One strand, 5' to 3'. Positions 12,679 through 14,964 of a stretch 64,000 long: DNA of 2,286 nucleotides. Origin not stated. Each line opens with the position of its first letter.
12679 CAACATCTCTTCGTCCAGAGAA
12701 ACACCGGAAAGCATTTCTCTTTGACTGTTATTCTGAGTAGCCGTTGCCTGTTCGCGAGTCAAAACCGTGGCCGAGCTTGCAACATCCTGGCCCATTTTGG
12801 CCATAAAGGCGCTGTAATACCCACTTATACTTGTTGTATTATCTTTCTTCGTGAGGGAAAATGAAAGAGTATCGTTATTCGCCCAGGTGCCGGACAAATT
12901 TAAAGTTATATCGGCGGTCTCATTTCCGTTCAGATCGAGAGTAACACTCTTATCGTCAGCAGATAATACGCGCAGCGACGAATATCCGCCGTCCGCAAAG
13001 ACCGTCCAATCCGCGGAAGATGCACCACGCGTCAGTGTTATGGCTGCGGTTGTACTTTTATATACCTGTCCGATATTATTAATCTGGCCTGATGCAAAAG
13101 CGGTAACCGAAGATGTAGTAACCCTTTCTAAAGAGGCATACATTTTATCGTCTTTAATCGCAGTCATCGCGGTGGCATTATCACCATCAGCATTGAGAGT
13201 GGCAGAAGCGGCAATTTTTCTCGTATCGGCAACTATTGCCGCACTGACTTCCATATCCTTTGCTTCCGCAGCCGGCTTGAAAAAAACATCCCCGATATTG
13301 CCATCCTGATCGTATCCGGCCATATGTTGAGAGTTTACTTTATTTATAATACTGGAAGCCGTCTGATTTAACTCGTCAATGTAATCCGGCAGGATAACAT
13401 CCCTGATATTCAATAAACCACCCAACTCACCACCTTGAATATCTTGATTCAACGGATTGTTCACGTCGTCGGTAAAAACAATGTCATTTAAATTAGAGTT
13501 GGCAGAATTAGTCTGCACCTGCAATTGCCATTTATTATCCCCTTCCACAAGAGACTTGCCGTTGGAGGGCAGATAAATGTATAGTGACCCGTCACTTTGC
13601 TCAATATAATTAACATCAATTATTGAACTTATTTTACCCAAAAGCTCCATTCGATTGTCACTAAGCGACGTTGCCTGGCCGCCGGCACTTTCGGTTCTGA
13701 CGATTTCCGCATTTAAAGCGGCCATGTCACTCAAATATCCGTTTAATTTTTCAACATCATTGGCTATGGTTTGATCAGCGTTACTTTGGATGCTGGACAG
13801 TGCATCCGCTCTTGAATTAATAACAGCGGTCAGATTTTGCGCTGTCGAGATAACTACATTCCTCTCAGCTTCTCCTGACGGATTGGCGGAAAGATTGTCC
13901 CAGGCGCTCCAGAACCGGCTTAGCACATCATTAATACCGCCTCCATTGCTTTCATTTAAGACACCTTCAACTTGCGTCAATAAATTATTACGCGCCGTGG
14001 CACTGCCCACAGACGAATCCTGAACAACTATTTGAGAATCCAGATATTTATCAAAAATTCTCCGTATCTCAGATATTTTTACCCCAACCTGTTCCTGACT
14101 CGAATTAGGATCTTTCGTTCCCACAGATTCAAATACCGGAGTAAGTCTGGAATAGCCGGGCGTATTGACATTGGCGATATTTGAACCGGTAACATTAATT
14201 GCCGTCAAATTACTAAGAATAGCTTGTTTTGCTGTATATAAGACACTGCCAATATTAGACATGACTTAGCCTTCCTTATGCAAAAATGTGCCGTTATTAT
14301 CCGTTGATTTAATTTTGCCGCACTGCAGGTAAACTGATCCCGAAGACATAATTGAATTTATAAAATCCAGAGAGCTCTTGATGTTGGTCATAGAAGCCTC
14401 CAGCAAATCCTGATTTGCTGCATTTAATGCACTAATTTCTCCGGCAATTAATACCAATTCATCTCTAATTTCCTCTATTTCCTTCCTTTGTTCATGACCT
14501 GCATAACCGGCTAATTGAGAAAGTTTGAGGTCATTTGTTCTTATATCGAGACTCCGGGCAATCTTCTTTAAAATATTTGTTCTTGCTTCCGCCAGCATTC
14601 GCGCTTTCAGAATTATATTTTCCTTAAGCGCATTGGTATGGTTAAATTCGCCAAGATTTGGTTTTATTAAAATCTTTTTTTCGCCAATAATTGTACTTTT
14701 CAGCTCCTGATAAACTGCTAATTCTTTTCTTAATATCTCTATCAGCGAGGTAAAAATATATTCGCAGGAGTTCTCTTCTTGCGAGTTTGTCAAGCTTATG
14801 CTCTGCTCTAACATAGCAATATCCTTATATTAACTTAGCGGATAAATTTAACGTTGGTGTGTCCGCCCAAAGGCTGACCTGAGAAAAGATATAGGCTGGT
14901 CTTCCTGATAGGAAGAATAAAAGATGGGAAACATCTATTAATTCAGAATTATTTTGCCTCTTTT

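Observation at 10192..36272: One ~64-aa module shared by the variable regions of the hook (FlgE), HAP1 (FlgK) and HAP3 (FlgL)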

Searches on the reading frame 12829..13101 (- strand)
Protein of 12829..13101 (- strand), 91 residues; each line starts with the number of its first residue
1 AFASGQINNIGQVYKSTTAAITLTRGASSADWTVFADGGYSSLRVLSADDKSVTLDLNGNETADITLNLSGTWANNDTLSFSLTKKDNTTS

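Call 16: find_homologous_proteins(query=A1, max_evalue=0.001)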
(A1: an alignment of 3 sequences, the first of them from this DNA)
Query A1 (3 sequences): 455 candidates shared short words with the query, none scored E <= 0.001.

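Call 21: search_protein_representatives(alignment_id=A1)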
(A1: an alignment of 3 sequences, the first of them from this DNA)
Query: 3 sequences, 90 profile positions. Proteins with E-value up to 0.001 (for the whole library): 53; up to 1e-10: 27; up to 1e-30: 4. The best 53 are listed.
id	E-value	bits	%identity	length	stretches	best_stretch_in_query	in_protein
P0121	1.9e-45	168.9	-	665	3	3-89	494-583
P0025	3.6e-38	145.6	-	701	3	2-88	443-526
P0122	3.9e-32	126.2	-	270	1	2-88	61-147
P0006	4.7e-32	126.0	-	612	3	2-89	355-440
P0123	1.4e-24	102.0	-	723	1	2-86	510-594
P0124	2.9e-23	97.8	-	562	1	4-88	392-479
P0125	3.0e-22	94.5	-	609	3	35-86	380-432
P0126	4.4e-22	94.0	-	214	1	4-90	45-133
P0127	1.1e-20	89.5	-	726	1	2-85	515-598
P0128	5.0e-20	87.4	-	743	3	6-87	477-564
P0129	4.0e-18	81.3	-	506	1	6-85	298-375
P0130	4.3e-17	78.0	-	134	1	3-86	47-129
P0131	8.5e-17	77.1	-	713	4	5-89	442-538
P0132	1.4e-16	76.4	-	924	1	3-87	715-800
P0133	2.2e-16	75.8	-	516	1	2-88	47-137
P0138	2.0e-13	66.3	-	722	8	40-84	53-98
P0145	9.0e-11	57.8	-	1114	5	18-86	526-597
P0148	4.0e-09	52.5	-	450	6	26-68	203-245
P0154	2.1e-07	47.0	-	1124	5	37-84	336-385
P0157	1.8e-06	44.0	-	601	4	35-87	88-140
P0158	5.5e-06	42.4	-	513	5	28-73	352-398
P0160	9.2e-06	41.7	-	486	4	29-82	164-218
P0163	2.1e-05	40.6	-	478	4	37-82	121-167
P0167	1.6e-04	37.7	-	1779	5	15-88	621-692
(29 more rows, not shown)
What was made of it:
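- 53 hits among 1.84e9 representatives (call 21).
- Tried and rejected: The exhaustive representative search (call 21) replaced it.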

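Call 25: search_solved_structures(query=A1, max_evalue=10)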
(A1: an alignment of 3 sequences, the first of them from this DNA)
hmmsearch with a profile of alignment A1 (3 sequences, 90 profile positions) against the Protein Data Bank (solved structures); distinct sequences matched with E-value up to 10: 6.
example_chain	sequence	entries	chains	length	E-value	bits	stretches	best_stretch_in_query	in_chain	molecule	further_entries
1dzo_A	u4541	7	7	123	0.0088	19.3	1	17-37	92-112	TYPE IV PILIN | Fimbrial protein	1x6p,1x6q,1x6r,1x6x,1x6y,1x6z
1oqw_A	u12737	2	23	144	0.016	18.5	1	17-37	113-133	Fimbrial protein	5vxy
2py0_A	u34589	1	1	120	0.026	17.8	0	15-69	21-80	Fimbrial protein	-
5tzm_A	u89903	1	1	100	0.69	13.2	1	29-55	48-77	Obscurin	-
2n56_A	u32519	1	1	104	0.79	13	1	29-55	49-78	Obscurin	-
7ue2_A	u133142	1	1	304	1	12.6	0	26-55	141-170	RPB_PLP3_R6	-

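Call 44: predict_structure(alignment_id=A4)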
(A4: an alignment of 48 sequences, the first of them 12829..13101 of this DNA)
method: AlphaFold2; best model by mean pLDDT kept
length: 91 residues; sequences in the alignment: 48
mean_pLDDT: 95.7   pTM: 0.86
mean pLDDT of the five models: 95.7, 95.6, 95.4, 95.2, 92.9
residues with pLDDT >= 90: 84; 70-90: 6; 50-70: 1; < 50: 0
segments of 3 or more residues with pLDDT < 50: none
pLDDT, mean of each block of 10 residues (from residue 1): 95 95 98 98 98 98 98 98 87 64
secondary structure, 60 per line:
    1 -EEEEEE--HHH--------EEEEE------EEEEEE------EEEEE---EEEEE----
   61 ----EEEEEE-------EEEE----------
elements in order: E2-7 E21-25 E32-37 E44-48 E52-56 E65-70 E78-81
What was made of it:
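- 12829..13101 (-): K-type module (FlgK aa 388-478); it is the only outer domain of this FlgK. The module-only AF2 model has pLDDT 95.7 and pTM 0.86 (call 44).
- Closest known: FG-GAP repeat calcium-binding loop. Different: The predicted fold is a small seven-strand domain, not a propeller blade (call 44).
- The module-only AF2 model has pLDDT 95.7 and pTM 0.86, with seven strands and one short helix (call 44).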

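Call 49: fold_search(model_id=the predicted structure, library=pdb)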
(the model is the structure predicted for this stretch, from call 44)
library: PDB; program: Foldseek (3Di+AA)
matches with E <= 10: 94; with E <= 0.001: 0
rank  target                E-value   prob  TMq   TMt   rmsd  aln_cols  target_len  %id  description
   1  7fei_H                1.5e+00  0.07  0.24  0.23   9.7        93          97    8  Complex of FMDV A/WH/CHA/09 and bovine neutralizing scFv antibody R55 (released 2021-09-29)
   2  3aqg_B                1.8e+00  0.06  0.21  0.16   7.5        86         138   15  Crystal structure of human pancreatic secretory protein ZG16b (released 2010-12-08)
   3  8s9u_B                1.8e+00  0.05  0.24  0.14  13.9       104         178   10  CRISPR-Cas type III-D effector complex bound to a target RNA (released 2024-04-24)
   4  9e71_BZ               1.9e+00  0.06  0.24  0.28  11.5        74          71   15  Cryo-EM structure of the Pyrobaculum calidifontis 70S ribosome (released 2024-11-20)
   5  8c3a_DP               2.1e+00  0.04  0.21  0.27  11.2        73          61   15  Crystal structure of ailanthone bound to the Candida albicans 80S ribosome (released 2024-01-10)
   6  8oj3_e                2.2e+00  0.05  0.22  0.28  10.7        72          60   15  Crystal structure of the Candida albicans 80S ribosome in complex with geneticin G418 (rotated state) (released 2024-10-09)
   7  1fx3_D                2.2e+00  0.03  0.22  0.16  12.3        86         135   13  CRYSTAL STRUCTURE OF H. INFLUENZAE SECB (released 2000-12-06)
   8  9cpa_d                2.5e+00  0.08  0.27  0.33  11.6        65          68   12  Structure of a Mammalian DHX29-bound 43S Pre-initiation Complex (released 2025-07-23)
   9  4unt_A                2.8e+00  0.05  0.28  0.24  14.9       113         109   13  Induced monomer of the Mcg variable domain (released 2014-08-27)
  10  6zce_d                2.8e+00  0.04  0.23  0.30  11.4        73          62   14  Structure of a yeast ABCE1-bound 43S pre-initiation complex (released 2020-10-07)
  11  7r81_d2               3.1e+00  0.04  0.22  0.28  11.4        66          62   14  Structure of the translating Neurospora crassa ribosome arrested by cycloheximide (released 2021-12-01)
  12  7oyc_c2               3.3e+00  0.04  0.23  0.31  11.4        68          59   10  Cryo-EM structure of the Xenopus egg 80S ribosome (released 2022-07-20)
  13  4unt_E                3.3e+00  0.04  0.28  0.24  14.7       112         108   13  Induced monomer of the Mcg variable domain (released 2014-08-27)
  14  1fx3_A                3.5e+00  0.04  0.24  0.17  10.8        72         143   12  CRYSTAL STRUCTURE OF H. INFLUENZAE SECB (released 2000-12-06)
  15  8oeq_DP               3.5e+00  0.03  0.22  0.28  10.6        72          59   15  Crystal structure of the Candida albicans 80S ribosome in complex with Paromomycin (250uM) (released 2024-09-25)
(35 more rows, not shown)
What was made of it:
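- On Widespread FlgK or FlgL outer domains of other bacteria: The Foldseek match to Salmonella FlgK 9go6_C has TM 0.47, probability 0.16 and E 3.7 (call 49).
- A weak Foldseek match to Salmonella FlgK (9go6_C, TM 0.47, probability 0.16; call 49) leaves open a very remote link to ordinary FlgK outer domains. There is a weak Foldseek resemblance to Salmonella FlgK (TM 0.47; call 49).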

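Call 54: fold_search(model_id=the predicted structure, library=viral)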
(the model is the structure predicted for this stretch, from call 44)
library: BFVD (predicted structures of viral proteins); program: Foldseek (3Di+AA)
matches with E <= 10: 99; with E <= 0.001: 0
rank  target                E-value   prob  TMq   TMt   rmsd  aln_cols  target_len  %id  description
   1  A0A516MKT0            1.2e+00  0.08  0.23  0.07  10.2        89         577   15  (no name in the UniProt tables at hand)
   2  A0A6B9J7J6            1.3e+00  0.04  0.19  0.06  11.5       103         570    8  Baseplate wedge protein gp6-like N-terminal helical domain-containing protein [Vibrio phage vB_VchM_Kuja]
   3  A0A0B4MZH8            1.8e+00  0.03  0.21  0.08  12.8       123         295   10  Uncharacterized protein [Streptococcus phage SOCP]
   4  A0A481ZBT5            2.0e+00  0.02  0.16  0.16  11.3        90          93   13  Uncharacterized protein [Pithovirus LCPAC401]
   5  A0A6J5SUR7            2.2e+00  0.08  0.34  0.36  13.6        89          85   12  Uncharacterized protein [uncultured Caudovirales phage]
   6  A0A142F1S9            2.6e+00  0.06  0.23  0.09  10.1        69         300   16  Nucleotide modification associated domain-containing protein [Bacillus phage Mgbh1]
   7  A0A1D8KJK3            2.6e+00  0.06  0.31  0.09  13.1        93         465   13  Uncharacterized protein [Synechococcus phage S-CAM3]
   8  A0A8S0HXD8            2.7e+00  0.05  0.28  0.06  13.9        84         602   11  (no name in the UniProt tables at hand)
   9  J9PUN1                2.7e+00  0.03  0.24  0.11  13.7       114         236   11  Uncharacterized protein [Bacillus phage BCD7]
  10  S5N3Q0                2.7e+00  0.03  0.20  0.10   8.0        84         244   14  (no name in the UniProt tables at hand)
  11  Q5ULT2                2.9e+00  0.07  0.28  0.21  12.1        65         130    8  Orf32 [Lactobacillus phage LP65]
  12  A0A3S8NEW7            2.9e+00  0.06  0.36  0.19   9.1       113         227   12  Uncharacterized protein [Sulfolobales Beppu filamentous virus 2]
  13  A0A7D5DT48            2.9e+00  0.05  0.30  0.25   8.1        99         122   11  (no name in the UniProt tables at hand)
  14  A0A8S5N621            3.5e+00  0.08  0.32  0.11   9.5        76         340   14  Tail protein (Fragment) [Siphoviridae sp. ctnN38]
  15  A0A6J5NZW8            3.7e+00  0.06  0.27  0.05   9.1        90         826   13  Uncharacterized protein [uncultured Caudovirales phage]
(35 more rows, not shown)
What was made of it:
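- Best Foldseek E is 1.5 against the PDB and 1.2 against BFVD (calls 49, 54).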

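Call 56: search_solved_structures(query=A4, max_evalue=10)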
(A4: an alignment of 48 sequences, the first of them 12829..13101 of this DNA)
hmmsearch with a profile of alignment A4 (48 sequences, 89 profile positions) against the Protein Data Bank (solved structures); distinct sequences matched with E-value up to 10: 6.
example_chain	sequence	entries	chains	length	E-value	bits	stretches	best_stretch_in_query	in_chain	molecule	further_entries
1dzo_A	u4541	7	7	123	0.36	14.2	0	25-68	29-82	TYPE IV PILIN | Fimbrial protein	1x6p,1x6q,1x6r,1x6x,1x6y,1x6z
2py0_A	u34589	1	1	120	0.36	14.2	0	21-68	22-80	Fimbrial protein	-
1oqw_A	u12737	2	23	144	0.65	13.4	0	25-68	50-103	Fimbrial protein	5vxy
5dhe_A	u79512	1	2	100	0.68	13.3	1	45-72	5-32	Chitinase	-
4iyk_A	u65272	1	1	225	0.68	13.3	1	24-47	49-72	Uncharacterized protein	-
6mpo_A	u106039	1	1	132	3.5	11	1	33-70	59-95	Gene 5 protein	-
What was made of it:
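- Tried and rejected: I treat them as chance (calls 25, 56).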

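Call 57: search_protein_families(library=pfam, proteins=[P0145, P0154, P0138, P0163, P0160, P0157, P0167, P0148, P0158, P0132], max_evalue=0.01)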
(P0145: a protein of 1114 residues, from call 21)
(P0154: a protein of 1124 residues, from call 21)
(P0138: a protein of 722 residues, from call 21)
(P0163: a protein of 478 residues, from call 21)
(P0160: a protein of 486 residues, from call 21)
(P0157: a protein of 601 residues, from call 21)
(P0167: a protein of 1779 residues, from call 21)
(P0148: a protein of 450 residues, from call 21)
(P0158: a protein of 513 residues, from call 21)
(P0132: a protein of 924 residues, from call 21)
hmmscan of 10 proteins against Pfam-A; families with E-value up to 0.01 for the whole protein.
P0145 (1114 aa): 4 families
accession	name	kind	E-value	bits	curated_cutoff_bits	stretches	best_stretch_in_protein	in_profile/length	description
PF06429.18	Flg_bbr_C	-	3.8e-16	58.8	23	1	1069-1112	3-46/46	Flagellar basal body rod FlgEFG protein C-terminal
PF07559.19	FlgE_D2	-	2.9e-15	57.4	22.7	1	182-289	10-96/142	Flagellar basal body protein FlaE D2 domain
PF22692.1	LlgE_F_G_D1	-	1.4e-10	41.6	27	1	89-143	2-44/64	Flagellar hook protein FlgE/F/G D1 domain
PF00460.25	Flg_bb_rod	-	9.9e-06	25.9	20.7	1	10-37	4-31/31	Flagella basal body rod protein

P0154 (1124 aa): 4 families
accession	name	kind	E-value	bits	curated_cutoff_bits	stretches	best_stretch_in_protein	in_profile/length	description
PF06429.18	Flg_bbr_C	-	8.8e-17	60.8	23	1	1079-1122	3-46/46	Flagellar basal body rod FlgEFG protein C-terminal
PF07559.19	FlgE_D2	-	2e-15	57.9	22.7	1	183-292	7-96/142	Flagellar basal body protein FlaE D2 domain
PF22692.1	LlgE_F_G_D1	-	8.5e-11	42.3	27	1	88-131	1-43/64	Flagellar hook protein FlgE/F/G D1 domain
PF00460.25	Flg_bb_rod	-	2.9e-09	37.2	20.7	1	7-37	1-31/31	Flagella basal body rod protein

P0138 (722 aa): 3 families
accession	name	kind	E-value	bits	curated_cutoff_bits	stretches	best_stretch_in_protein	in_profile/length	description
PF13517.12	FG-GAP_3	-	0.00013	22.9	26.9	0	346-413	1-61/61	FG-GAP-like repeat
PF09865.15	DUF2092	-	0.00034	20.5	21.2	0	66-109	35-78/212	Predicted periplasmic protein (DUF2092)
PF12791.13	RsgI_N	-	0.01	16.2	25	0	364-392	7-34/40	Anti-sigma factor N-terminus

P0163 (478 aa): 2 families
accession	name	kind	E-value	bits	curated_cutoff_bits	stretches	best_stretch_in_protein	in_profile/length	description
PF06429.18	Flg_bbr_C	-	3e-18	65.5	23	1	433-476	3-46/46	Flagellar basal body rod FlgEFG protein C-terminal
PF07559.19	FlgE_D2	-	0.0034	18.3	22.7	0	251-358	55-142/142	Flagellar basal body protein FlaE D2 domain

P0160 (486 aa): 0 families

P0157 (601 aa): 15 families
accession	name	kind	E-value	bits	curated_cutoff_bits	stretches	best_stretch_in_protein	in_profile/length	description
PF06525.17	SoxE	-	2e-43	147.9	21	5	104-229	26-145/149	Sulfocyanin (SoxE) domain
PF13158.11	DUF3993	-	2.3e-09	37.9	22.4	0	130-165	67-102/118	Protein of unknown function (DUF3993)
PF01483.27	P_proprotein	-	1.1e-08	35.5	21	0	105-142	6-40/86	Proprotein convertase P-domain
PF16967.11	TcfC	-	1.3e-08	34.7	29.4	0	57-79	26-48/68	E-set like domain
PF22830.1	CATSPERB_head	-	1.6e-07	31.5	27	0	105-143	99-139/179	CATSPERB head domain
PF21464.2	flgE_D3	-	3.7e-07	30.5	27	0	78-133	99-154/179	Flagellar hook protein FlgE, D3 domain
PF24422.1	DUF7552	-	4.2e-07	30.5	27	0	69-86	11-28/76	Domain of unknown function (DUF7552)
PF24820.1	Diguanyl_cycl_sensor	-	1.3e-05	25.5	28.1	0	97-130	67-100/109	Diguanylate cyclase-like sensor domain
PF00577.26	Usher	-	2.2e-05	24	27.1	0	86-124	315-352/549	Outer membrane usher protein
PF09313.17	DUF1971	-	8.1e-05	23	23.1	0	126-160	31-65/80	Domain of unknown function (DUF1971)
PF17575.7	DUF5479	-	0.00027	21.9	27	0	64-96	18-50/101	Family of unknown function (DUF5479)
PF14526.11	Cass2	-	0.00048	20.8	27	0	66-80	82-96/150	Integron-associated effector binding protein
PF08308.17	PEGA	-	0.0014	19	20.8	0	61-86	21-46/71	PEGA domain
PF03621.18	MbtH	-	0.0025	17.6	27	0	71-88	6-23/53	MbtH-like protein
PF22552.1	TY-Chap3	-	0.0038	18.4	27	0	17-68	19-70/117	T3SS (YopN, CesT) and YbjN peptide-binding chaperone 3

P0167 (1779 aa): 11 families
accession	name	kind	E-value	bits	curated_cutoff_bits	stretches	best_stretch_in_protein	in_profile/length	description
PF12733.13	Cadherin-like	-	1e-148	484.7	24.2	12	920-1003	7-88/89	Cadherin-like beta sandwich domain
PF10989.13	DUF2808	-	3.4e-14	53.5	25.3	0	253-348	16-106/146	Protein of unknown function (DUF2808)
PF00754.31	F5_F8_type_C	-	6.3e-10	39.7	28.2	1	1635-1762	13-119/127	F5/8 type C domain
PF22633.2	F5_F8_type_C_2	-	1.4e-07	32.5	27.8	1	1640-1712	3-66/91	NedA-like, galactose-binding domain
PF09136.16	Glucodextran_B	-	1.4e-07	31.8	27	0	239-271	50-82/83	Glucodextranase, domain B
PF23148.1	Gp77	-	3.1e-07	31.3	27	0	317-376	26-83/84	Podophage GP4 fiber-tail adaptor protein gp77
PF18116.7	SNX17_FERM_C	-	3.7e-07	30.3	22.9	0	866-904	17-55/109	Sorting Nexin 17 FERM C-terminal domain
PF06632.17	XRCC4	-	0.00089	19.6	26.2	0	184-223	58-96/102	XRCC4 N-terminal domain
PF16796.11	Microtub_bd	-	0.001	19.4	27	0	149-202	92-145/155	Microtubule binding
PF17674.7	HHH_9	-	0.0012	20.1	23.1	0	602-614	3-15/70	HHH domain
PF24135.1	DUF7402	-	0.0013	19.2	27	0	1616-1681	1-65/133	Domain of unknown function (DUF7402)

P0148 (450 aa): 11 families
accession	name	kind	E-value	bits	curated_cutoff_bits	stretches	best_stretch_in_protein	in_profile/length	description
PF13517.12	FG-GAP_3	-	3.1e-40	137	26.9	5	295-369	1-61/61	FG-GAP-like repeat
PF01839.29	FG-GAP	-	6e-30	103.1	22.1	6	232-252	9-33/37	FG-GAP repeat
PF12256.14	TcdB_toxin_midN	-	6.2e-10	39.1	24.8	0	356-386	32-59/181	Insecticide toxin TcdB middle/N-terminal region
PF16743.10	PliI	-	8.5e-10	38.8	27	0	293-310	64-81/123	Periplasmic lysozyme inhibitor of I-type lysozyme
PF18547.6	HalOD2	-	5.5e-06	26.6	27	0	163-175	10-22/52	Halobacterial output domain 2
PF21955.1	CarG-like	-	3.9e-05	24.2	28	0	230-246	7-23/144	Carbapenem resistance protein CarG-like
PF23727.1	Beta-prop_FAM234A_B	-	0.00027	20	26.4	0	293-325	133-165/467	FAM234A/B beta-propeller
PF19403.5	SpaA_2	-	0.00067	20.6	25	0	384-406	13-35/96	Prealbumin-like fold domain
PF21111.3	CDI_toxin_EC869_like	-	0.0024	18.5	27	0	272-292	12-32/123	CDI toxin restriction endonuclease-like domain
PF17391.7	Urocanase_N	-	0.0053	17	23.2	0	366-411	37-82/127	Urocanase N-terminal domain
PF05901.16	Excalibur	-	0.0078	17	22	0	289-301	22-33/36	Excalibur calcium-binding domain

P0158 (513 aa): 6 families
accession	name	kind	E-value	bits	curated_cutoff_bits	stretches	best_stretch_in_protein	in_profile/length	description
PF17164.10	DUF5122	-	8.1e-40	135.2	27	3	162-197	1-36/36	Domain of unknown function (DUF5122) beta-propeller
PF13517.12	FG-GAP_3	-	6.9e-30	103.9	26.9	5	422-477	1-61/61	FG-GAP-like repeat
PF01839.29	FG-GAP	-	1.4e-26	92.3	22.1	5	418-439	5-26/37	FG-GAP repeat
PF12768.13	Rax2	-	0.0007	19.5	28.8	0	113-188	33-106/254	Rax2 C-terminal beta propeller domain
PF12256.14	TcdB_toxin_midN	-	0.0014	18.4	24.8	0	420-444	32-56/181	Insecticide toxin TcdB middle/N-terminal region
PF14250.11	AbrB-like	-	0.0026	18.2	25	0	205-222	28-45/70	AbrB-like transcriptional regulator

P0132 (924 aa): 3 families
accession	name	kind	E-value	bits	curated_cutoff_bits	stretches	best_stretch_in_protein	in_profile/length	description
PF00669.25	Flagellin_N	-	7.7e-09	36.2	26.6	1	6-139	2-139/139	Bacterial flagellin N-terminal helical region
PF00700.27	Flagellin_C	-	1.6e-07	31.9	23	1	848-923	9-86/86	Bacterial flagellin C-terminal helical region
PF02012.26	BNR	-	1.3e-06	28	27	0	200-210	1-11/12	BNR/Asp-box repeat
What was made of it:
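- On FG-GAP / VCBS calcium-binding repeats: FG-GAP proteins are weak reciprocal hits (calls 21, 57).
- Weak multi-stretch hits to unrelated beta-rich repeat proteins occur at the tail of the representative search (calls 21, 57).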

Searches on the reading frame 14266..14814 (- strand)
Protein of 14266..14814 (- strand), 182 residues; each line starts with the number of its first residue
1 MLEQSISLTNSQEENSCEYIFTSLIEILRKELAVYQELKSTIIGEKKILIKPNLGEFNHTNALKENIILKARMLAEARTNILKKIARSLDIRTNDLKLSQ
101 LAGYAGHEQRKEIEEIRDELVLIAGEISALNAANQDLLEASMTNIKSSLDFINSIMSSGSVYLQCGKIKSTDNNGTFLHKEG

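Call 13: search_protein_families(library=ncbifam, proteins=[window:14266-14814:-], max_evalue=0.00001)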
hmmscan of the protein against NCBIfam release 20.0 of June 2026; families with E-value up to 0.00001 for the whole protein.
window:14266-14814:- (182 aa): 0 families
